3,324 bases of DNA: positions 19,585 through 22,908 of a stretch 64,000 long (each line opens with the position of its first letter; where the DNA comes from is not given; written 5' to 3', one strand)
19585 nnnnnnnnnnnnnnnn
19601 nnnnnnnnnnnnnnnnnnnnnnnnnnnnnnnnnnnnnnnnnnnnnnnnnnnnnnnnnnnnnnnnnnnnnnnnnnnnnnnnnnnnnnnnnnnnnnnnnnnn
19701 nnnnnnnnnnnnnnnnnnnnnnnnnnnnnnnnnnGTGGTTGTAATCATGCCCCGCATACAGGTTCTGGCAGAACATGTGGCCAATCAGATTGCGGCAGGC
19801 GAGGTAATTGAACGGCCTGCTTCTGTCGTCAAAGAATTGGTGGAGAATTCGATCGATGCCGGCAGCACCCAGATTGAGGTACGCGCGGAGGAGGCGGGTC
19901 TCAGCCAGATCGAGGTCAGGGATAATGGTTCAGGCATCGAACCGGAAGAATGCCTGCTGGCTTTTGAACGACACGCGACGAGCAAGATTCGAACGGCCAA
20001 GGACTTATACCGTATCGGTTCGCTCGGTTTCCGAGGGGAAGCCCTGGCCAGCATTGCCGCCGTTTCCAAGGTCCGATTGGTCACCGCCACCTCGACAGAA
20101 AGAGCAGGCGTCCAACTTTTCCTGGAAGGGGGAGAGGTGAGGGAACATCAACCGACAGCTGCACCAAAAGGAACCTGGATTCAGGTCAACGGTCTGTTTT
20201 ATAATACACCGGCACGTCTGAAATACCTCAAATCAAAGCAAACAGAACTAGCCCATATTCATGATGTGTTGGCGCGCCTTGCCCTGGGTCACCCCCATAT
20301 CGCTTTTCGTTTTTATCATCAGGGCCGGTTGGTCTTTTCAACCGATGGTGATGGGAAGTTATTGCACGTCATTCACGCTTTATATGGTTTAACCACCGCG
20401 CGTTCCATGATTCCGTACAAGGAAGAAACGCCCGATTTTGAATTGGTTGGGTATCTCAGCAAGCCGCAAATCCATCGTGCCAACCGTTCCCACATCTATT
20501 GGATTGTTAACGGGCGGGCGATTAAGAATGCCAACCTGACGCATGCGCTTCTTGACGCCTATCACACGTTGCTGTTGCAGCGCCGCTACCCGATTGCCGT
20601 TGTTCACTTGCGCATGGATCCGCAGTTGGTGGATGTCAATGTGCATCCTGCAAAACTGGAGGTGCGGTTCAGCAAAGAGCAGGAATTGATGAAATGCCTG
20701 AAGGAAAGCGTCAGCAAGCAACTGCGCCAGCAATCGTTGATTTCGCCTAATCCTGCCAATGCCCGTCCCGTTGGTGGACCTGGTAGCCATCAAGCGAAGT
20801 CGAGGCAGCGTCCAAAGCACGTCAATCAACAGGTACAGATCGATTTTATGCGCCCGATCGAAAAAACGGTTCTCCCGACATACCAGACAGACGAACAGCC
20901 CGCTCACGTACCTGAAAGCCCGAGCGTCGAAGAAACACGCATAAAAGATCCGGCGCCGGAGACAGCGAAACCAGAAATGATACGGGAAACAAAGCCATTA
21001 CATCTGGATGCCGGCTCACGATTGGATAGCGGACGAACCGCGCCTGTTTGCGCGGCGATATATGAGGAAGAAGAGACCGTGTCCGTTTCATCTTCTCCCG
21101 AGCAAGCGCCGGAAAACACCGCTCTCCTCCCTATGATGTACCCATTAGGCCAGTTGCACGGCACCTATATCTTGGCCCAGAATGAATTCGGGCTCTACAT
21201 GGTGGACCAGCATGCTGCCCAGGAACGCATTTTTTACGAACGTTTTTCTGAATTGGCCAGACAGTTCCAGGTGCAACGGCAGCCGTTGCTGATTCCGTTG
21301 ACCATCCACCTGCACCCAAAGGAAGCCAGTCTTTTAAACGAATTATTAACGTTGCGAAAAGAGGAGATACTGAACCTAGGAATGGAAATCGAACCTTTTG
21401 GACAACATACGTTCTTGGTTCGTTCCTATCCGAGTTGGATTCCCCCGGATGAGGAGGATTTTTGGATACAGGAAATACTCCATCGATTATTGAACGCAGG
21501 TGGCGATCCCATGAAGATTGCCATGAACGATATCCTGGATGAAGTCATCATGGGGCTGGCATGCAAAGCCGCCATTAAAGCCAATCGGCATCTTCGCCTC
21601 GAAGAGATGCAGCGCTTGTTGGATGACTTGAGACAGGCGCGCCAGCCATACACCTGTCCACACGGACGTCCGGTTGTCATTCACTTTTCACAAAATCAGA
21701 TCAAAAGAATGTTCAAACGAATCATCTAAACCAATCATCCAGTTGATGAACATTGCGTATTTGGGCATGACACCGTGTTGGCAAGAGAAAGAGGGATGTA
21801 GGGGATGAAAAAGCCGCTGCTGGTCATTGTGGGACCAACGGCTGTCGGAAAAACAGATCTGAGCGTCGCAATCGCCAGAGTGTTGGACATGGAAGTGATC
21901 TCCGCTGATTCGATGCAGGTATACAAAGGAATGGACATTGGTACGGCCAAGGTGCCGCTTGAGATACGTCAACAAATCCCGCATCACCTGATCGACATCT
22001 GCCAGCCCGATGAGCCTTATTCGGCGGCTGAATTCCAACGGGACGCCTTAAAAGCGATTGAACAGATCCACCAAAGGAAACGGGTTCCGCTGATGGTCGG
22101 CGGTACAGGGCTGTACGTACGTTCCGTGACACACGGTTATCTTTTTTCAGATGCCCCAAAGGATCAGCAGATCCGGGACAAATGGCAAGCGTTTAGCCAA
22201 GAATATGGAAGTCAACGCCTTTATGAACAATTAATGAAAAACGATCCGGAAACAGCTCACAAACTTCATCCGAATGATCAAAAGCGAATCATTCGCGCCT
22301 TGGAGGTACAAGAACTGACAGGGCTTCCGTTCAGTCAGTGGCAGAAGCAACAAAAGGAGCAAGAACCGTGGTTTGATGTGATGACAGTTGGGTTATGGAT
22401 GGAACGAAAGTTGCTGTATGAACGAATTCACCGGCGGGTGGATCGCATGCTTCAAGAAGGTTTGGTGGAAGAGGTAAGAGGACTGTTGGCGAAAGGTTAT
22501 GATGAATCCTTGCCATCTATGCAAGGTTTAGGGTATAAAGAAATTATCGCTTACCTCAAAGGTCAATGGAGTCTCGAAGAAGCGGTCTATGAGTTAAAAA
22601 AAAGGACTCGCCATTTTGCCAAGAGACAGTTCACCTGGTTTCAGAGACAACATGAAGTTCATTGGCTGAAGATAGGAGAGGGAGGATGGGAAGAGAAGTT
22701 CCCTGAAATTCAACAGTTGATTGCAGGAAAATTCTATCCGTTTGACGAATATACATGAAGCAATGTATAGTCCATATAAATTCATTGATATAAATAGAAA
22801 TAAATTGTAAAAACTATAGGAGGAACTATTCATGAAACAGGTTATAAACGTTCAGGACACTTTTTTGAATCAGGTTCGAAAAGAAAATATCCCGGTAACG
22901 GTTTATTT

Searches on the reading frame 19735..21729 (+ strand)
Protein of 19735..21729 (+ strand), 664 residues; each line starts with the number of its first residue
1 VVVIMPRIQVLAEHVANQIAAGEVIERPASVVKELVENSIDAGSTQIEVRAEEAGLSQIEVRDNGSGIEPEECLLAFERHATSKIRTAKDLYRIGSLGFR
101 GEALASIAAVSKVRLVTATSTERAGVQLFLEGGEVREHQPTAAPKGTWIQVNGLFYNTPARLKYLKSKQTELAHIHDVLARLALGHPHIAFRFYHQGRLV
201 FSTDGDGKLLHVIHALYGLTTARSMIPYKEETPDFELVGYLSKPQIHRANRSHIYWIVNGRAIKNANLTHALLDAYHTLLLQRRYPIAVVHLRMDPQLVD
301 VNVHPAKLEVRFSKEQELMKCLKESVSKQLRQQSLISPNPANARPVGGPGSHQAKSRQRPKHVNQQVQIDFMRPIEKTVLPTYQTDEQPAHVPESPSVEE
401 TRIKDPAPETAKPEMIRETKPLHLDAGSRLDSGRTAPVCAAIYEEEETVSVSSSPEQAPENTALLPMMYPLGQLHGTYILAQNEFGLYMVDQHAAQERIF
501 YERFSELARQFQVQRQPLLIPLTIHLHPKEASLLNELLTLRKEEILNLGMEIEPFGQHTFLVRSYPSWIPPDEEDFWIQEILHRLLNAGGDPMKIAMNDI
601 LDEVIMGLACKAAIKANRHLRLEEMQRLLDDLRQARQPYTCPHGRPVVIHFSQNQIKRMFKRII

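Call 68: search_protein_families(library=ncbifam, proteins=[window:19735-21729:+], max_evalue=1e-30)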
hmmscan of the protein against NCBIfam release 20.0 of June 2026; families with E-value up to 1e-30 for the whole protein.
window:19735-21729:+ (664 aa): 8 families
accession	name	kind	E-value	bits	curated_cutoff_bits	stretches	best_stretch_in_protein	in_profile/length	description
NF000950.0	PRK00095.1-3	equivalog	1.1e-217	724.5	756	1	5-664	1-638/641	DNA mismatch repair endonuclease MutL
TIGR00585.2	mutl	equivalog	2.2e-181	604.5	180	1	8-586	1-554/555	DNA mismatch repair endonuclease MutL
NF000949.0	PRK00095.1-2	equivalog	2.8e-157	525.5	750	1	5-662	4-632/634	DNA mismatch repair endonuclease MutL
NF000953.0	PRK00095.2-4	equivalog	1e-142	477.1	693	1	7-662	2-610/611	DNA mismatch repair endonuclease MutL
NF000952.0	PRK00095.2-2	subfamily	3.1e-135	452.1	840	1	8-662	3-622/623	DNA mismatch repair endonuclease MutL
NF000948.0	PRK00095.1-1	equivalog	1.1e-107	361.5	701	1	7-631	2-601/625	DNA mismatch repair endonuclease MutL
NF000951.0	PRK00095.2-1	equivalog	2.3e-104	350.1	391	2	5-338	2-340/559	DNA mismatch repair endonuclease MutL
NF000954.0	PRK00095.2-5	equivalog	2.6e-83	280.4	937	1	6-337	5-335/588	DNA mismatch repair endonuclease MutL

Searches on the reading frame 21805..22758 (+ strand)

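Call 68: search_protein_families(library=ncbifam, proteins=[window:21805-22758:+], max_evalue=1e-30)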
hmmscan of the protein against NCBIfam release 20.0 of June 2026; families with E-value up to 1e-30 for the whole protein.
window:21805-22758:+ (317 aa): 1 family
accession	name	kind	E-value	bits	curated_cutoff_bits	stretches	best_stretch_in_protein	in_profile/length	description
TIGR00174.1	miaA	equivalog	8.5e-101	337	148.65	1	6-289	2-284/288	tRNA (adenosine(37)-N6)-dimethylallyltransferase MiaA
